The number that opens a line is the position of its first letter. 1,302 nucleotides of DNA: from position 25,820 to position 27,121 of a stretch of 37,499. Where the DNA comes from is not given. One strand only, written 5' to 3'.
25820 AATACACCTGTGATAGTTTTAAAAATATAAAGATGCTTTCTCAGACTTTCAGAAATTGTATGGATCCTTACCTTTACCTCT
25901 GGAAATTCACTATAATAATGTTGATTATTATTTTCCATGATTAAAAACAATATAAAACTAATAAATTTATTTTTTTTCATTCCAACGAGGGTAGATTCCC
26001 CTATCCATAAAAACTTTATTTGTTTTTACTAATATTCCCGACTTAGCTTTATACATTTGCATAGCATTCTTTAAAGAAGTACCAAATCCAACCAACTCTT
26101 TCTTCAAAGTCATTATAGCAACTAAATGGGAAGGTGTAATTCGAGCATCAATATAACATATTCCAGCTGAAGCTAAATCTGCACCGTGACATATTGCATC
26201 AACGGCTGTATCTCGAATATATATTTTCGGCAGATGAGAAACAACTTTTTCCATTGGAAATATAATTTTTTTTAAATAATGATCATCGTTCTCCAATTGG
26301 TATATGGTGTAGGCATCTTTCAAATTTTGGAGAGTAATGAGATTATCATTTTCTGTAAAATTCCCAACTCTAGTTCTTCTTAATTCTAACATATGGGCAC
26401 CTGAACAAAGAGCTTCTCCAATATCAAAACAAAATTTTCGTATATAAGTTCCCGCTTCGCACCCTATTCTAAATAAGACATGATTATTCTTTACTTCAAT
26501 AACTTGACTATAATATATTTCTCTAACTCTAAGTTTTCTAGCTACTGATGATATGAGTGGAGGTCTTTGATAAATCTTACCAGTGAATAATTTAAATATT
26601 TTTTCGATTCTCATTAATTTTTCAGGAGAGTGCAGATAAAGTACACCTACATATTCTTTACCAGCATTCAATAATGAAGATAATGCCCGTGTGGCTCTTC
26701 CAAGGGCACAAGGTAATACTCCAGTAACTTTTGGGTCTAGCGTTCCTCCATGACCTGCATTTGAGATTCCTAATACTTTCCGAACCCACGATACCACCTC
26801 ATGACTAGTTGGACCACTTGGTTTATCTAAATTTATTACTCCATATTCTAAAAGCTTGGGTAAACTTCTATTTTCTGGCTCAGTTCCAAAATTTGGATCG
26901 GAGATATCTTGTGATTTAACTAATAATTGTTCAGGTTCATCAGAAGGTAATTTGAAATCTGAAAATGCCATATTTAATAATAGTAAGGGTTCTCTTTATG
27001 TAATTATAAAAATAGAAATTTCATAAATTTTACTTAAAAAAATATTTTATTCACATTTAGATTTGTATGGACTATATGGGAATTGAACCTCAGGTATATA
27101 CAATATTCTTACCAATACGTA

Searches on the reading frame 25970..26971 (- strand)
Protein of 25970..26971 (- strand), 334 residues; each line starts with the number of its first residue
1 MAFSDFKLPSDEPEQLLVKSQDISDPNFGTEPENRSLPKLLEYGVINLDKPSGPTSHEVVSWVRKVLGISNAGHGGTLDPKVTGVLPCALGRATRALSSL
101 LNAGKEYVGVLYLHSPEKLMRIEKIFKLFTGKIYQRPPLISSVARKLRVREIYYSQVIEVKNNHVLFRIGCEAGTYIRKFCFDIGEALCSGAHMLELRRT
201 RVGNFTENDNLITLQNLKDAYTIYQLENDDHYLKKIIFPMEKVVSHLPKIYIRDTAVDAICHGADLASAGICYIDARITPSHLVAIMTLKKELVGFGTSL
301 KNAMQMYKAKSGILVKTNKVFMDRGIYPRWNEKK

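Call 51: search_protein_families(library=pfam, proteins=[window:25970-26971:-], max_evalue=0.001)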
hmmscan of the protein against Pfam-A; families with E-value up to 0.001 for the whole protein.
window:25970-26971:- (334 aa): 5 families
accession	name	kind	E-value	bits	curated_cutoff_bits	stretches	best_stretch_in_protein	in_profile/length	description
PF01509.24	TruB_N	-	4.4e-24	86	27.3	2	64-114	1-51/149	TruB family pseudouridylate synthase (N terminal domain)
PF16198.10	TruB_C_2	-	1.2e-21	77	29.3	1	178-244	1-65/66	tRNA pseudouridylate synthase B C-terminal domain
PF08068.17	DKCLD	-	2.2e-17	63.3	27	1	12-60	10-58/58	DKCLD (NUC011) domain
PF01472.26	PUA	-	5.6e-14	52.3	24.8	1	248-320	1-73/74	PUA domain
PF21238.2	Pus10_C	-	9.9e-05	22.4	27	1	103-181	122-202/232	Pus10, C-terminal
